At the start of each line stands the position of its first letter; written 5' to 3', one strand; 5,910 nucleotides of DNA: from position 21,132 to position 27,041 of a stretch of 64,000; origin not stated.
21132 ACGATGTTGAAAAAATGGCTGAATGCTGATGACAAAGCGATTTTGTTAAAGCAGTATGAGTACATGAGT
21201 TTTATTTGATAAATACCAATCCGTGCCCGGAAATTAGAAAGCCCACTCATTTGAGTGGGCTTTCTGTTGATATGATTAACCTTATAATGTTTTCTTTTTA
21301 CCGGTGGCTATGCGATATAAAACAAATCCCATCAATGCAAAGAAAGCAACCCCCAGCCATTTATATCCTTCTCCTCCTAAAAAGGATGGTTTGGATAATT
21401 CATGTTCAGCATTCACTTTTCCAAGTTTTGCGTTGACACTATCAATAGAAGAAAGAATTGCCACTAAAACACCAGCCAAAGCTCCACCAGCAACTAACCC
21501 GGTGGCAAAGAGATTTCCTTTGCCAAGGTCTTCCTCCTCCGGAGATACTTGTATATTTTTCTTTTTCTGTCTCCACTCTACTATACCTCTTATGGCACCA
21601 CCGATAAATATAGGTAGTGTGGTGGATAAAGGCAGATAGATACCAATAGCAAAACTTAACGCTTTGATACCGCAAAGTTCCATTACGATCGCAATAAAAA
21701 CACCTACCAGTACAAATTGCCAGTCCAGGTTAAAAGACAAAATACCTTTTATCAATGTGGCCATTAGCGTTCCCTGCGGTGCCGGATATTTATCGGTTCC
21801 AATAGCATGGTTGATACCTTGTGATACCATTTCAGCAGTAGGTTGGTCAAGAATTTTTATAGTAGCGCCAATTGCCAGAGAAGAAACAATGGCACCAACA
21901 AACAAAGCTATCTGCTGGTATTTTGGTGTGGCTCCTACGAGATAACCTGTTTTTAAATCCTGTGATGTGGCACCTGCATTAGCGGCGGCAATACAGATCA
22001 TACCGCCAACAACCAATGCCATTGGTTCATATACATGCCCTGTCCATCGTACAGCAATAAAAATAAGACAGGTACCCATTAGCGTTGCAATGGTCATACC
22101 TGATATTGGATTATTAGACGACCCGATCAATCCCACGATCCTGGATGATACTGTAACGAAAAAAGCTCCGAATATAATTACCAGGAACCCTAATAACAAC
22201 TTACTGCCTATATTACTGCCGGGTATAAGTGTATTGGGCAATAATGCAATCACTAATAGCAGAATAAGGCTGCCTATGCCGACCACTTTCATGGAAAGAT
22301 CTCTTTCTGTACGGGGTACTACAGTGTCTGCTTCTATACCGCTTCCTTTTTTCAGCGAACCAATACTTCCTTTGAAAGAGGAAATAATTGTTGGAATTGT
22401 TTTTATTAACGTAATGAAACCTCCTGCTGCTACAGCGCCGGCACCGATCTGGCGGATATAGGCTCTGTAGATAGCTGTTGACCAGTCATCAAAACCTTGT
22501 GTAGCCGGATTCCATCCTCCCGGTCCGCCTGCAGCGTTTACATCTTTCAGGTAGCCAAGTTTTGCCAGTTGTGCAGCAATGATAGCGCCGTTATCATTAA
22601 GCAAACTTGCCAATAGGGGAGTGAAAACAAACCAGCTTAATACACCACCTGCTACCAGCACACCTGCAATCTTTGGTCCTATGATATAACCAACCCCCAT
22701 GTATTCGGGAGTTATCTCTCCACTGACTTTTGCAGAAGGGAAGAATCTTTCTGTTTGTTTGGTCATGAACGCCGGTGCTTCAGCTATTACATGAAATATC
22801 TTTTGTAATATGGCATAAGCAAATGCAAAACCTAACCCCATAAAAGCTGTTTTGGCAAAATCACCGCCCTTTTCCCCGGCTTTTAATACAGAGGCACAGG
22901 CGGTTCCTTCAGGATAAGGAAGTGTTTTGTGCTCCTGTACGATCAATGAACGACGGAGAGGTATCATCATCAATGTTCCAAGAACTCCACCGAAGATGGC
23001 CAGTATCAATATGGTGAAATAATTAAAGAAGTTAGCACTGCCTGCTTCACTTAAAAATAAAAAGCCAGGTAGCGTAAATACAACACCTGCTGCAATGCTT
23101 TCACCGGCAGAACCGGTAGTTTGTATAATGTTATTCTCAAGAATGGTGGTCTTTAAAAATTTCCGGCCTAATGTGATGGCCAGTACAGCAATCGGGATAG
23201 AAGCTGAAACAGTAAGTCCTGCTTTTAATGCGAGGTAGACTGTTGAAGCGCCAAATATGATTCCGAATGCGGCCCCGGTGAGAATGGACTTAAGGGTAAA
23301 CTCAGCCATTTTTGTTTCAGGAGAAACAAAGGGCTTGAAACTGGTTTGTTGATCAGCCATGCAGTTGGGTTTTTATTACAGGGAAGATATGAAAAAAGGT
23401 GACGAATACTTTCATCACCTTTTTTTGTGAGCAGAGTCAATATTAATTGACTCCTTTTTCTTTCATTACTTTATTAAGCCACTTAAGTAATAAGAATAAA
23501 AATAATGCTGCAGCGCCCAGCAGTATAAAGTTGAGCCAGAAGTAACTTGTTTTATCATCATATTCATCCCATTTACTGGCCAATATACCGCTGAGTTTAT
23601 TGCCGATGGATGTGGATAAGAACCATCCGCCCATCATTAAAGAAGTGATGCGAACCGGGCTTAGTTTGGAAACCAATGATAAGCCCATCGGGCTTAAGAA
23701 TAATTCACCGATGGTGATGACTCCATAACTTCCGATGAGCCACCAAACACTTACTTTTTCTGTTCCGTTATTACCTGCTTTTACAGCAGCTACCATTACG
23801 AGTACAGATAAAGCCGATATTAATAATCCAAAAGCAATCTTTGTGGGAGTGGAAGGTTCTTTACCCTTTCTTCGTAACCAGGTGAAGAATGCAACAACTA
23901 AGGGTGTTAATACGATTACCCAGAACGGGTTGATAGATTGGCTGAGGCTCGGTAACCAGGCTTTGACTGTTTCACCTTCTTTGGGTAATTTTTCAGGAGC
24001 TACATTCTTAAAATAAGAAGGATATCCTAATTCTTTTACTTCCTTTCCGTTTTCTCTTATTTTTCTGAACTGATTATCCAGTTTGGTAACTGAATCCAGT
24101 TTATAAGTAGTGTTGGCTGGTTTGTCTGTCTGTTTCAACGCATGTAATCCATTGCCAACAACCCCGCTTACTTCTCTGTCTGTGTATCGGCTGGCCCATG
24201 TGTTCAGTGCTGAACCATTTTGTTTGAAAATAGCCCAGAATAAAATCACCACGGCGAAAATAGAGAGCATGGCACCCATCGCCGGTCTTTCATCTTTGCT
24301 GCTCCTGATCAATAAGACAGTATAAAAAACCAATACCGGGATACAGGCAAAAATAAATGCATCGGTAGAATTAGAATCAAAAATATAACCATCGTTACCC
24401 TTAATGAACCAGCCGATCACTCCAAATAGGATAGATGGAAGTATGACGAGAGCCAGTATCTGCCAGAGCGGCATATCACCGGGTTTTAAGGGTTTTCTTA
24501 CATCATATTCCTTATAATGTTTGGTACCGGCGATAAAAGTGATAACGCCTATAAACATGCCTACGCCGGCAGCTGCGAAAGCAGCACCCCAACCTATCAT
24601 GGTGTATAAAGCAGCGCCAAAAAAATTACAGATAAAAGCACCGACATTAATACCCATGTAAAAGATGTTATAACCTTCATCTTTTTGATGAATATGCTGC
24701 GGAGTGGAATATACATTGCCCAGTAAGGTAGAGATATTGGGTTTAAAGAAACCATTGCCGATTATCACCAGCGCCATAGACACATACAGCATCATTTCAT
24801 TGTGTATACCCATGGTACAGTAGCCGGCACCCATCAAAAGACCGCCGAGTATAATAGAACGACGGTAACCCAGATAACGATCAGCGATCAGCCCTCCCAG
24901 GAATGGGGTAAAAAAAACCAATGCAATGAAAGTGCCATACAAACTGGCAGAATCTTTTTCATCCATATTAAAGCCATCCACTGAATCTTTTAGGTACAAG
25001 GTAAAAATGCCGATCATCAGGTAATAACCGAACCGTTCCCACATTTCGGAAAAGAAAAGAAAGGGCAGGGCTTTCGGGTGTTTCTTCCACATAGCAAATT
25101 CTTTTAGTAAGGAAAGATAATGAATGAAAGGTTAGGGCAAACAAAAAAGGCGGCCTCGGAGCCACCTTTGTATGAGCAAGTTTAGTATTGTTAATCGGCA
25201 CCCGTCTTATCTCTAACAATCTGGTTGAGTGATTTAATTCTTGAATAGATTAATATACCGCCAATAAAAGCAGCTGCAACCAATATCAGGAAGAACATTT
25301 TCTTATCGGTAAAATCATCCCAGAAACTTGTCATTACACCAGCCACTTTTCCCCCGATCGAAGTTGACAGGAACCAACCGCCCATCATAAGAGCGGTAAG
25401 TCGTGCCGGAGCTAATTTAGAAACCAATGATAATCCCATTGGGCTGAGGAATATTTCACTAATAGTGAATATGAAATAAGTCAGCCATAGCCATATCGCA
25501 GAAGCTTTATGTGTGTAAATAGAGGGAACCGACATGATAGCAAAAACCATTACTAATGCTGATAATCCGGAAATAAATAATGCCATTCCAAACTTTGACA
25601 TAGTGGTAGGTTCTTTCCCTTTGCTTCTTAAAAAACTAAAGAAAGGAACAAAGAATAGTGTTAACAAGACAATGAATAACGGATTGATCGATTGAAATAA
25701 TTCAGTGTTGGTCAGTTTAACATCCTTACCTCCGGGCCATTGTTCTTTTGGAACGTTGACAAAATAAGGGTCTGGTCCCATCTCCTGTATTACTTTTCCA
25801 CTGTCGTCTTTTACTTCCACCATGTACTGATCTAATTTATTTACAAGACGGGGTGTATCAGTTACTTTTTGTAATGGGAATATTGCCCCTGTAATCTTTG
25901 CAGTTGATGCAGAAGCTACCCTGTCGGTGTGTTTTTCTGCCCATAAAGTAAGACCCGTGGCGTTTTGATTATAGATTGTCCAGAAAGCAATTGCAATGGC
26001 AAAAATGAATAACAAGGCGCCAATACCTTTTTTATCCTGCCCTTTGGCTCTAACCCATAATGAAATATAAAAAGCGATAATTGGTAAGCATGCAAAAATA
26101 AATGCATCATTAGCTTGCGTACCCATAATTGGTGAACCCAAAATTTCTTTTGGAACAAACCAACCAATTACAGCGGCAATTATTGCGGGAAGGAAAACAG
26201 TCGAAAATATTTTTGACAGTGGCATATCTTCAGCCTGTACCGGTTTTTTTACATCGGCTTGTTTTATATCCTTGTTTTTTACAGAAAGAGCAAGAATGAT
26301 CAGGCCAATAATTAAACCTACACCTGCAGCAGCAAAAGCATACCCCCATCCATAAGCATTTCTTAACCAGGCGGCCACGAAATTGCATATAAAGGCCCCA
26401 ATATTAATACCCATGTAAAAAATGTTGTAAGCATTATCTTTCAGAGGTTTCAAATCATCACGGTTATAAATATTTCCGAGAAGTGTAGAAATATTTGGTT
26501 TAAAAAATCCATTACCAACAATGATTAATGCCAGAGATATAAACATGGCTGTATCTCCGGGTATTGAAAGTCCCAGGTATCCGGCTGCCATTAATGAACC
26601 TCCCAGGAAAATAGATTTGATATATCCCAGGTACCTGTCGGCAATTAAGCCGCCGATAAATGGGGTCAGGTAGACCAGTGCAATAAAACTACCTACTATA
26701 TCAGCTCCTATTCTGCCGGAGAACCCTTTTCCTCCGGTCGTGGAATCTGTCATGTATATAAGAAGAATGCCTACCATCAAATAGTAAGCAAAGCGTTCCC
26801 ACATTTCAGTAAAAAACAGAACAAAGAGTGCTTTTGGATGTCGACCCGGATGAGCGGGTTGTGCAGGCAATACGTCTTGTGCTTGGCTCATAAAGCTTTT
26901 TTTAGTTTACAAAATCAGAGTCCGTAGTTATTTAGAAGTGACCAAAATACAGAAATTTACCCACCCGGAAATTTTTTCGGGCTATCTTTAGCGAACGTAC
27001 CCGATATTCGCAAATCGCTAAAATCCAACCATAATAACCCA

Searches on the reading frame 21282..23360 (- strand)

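Call 88: search_protein_families(library=pfam, proteins=[window:21282-23360:-], max_evalue=0.00001)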
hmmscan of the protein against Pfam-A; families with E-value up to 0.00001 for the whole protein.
window:21282-23360:- (692 aa): 1 family
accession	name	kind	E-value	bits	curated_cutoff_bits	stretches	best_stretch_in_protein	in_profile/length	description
PF03169.20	OPT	-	2.7e-81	274.5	25.8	1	20-636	1-622/623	OPT oligopeptide transporter protein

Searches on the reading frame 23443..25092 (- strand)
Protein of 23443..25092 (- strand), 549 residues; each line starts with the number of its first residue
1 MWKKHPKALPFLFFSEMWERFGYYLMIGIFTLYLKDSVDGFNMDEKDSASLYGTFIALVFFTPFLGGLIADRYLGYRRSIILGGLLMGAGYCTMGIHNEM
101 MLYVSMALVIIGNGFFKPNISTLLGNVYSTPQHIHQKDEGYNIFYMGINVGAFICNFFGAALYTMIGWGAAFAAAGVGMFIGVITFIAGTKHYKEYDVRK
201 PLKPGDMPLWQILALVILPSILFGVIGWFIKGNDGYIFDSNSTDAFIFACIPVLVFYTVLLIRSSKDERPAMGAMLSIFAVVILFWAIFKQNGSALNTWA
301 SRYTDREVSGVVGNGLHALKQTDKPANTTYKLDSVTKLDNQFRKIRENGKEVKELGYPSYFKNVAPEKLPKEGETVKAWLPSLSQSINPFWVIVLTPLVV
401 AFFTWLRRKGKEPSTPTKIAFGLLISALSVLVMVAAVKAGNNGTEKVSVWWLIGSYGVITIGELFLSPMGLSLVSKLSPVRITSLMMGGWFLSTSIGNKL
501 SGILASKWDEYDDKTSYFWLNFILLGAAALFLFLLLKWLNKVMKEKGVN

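Call 88: search_protein_families(library=pfam, proteins=[window:23443-25092:-], max_evalue=0.00001)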
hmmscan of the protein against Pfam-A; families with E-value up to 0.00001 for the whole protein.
window:23443-25092:- (549 aa): 2 families
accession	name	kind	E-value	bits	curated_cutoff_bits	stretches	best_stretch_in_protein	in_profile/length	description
PF00854.27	PTR2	-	1.5e-55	189.1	27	2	79-308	3-236/392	POT family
PF07690.21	MFS_1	-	1.7e-24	86.9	33.4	2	21-290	10-291/347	Major Facilitator Superfamily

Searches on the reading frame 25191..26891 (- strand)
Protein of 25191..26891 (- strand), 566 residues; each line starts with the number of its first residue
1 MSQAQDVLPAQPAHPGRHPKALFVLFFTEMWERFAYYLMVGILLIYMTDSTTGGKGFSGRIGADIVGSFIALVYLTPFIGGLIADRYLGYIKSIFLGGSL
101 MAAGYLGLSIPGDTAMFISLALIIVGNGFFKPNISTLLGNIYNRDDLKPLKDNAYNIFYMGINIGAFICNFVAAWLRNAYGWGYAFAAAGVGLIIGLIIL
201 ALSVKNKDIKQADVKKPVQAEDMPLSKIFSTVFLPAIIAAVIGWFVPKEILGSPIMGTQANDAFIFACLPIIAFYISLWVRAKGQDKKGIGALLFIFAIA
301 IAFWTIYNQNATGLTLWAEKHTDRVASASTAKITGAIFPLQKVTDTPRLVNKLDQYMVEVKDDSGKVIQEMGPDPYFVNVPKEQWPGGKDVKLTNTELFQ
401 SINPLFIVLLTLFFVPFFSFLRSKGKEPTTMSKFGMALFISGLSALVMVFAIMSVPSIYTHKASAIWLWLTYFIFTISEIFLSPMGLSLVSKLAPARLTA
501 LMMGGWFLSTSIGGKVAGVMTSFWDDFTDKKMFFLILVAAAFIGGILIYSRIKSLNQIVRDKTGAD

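Call 88: search_protein_families(library=pfam, proteins=[window:25191-26891:-], max_evalue=0.00001)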
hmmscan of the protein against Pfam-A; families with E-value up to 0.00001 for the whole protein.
window:25191-26891:- (566 aa): 2 families
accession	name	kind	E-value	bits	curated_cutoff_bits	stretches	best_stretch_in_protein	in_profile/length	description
PF00854.27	PTR2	-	2e-46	159.1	27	2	93-320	3-231/392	POT family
PF07690.21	MFS_1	-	9.6e-16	58.1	33.4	1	35-309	11-291/347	Major Facilitator Superfamily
